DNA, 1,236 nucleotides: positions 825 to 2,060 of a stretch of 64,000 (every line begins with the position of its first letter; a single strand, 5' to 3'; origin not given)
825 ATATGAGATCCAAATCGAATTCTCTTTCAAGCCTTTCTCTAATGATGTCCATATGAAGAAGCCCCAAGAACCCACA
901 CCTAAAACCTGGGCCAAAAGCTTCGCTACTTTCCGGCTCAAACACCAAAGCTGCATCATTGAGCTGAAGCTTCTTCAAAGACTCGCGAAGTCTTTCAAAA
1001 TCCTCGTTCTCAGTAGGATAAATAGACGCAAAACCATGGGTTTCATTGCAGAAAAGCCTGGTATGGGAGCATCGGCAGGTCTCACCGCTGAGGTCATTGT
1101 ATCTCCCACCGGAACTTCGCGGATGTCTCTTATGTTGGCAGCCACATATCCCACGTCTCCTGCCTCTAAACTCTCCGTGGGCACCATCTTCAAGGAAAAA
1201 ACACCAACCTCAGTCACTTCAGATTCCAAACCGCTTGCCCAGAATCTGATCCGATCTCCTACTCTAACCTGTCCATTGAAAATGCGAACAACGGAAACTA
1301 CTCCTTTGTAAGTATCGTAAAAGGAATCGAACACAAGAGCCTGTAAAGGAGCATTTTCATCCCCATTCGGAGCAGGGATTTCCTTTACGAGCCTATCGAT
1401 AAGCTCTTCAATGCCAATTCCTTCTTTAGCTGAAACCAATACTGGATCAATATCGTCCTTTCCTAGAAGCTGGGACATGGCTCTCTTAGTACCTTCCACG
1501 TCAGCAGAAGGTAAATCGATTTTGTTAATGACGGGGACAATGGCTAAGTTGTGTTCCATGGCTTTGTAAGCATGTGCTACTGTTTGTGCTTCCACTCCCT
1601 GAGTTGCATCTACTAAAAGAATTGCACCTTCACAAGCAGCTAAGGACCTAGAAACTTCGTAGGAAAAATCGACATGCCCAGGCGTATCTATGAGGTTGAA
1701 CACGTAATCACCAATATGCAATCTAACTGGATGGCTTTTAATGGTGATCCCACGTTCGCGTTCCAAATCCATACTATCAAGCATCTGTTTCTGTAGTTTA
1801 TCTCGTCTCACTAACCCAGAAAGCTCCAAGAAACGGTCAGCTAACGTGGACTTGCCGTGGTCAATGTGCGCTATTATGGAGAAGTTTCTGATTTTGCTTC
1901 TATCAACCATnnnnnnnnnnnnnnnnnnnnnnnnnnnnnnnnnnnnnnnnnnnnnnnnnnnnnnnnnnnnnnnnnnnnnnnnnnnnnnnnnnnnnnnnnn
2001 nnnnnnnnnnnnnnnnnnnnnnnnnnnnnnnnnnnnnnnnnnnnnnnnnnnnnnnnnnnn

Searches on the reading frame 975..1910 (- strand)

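Call 39: search_protein_families(library=pfam, proteins=[window:975-1910:-], max_evalue=0.01)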
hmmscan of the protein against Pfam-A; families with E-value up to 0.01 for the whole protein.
window:975-1910:- (311 aa): 7 families
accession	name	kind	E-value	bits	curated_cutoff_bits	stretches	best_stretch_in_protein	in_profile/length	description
PF00009.33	GTP_EFTU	-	1.1e-55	188.6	26.5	1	6-179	2-187/188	Elongation factor Tu GTP binding domain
PF03144.31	GTP_EFTU_D2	-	1.6e-11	44.9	30.3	1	203-273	1-73/73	Elongation factor Tu domain 2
PF00071.28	Ras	-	0.00017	21.7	21.6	1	57-178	36-160/162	Ras family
PF01926.29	MMR_HSR1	-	0.00018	22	21.9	1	19-130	11-113/113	50S ribosome-binding GTPase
PF22042.2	EF-G_D2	-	0.00038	21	27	1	188-225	1-38/84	Elongation factor G domain 2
PF10662.15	PduV-EutP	-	0.0048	17.1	21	0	71-174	38-141/143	Ethanolamine utilisation - propanediol utilisation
PF16897.10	MMR_HSR1_Xtn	-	0.0052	17.2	35.2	0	123-177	57-103/106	C-terminal region of MMR_HSR1 domain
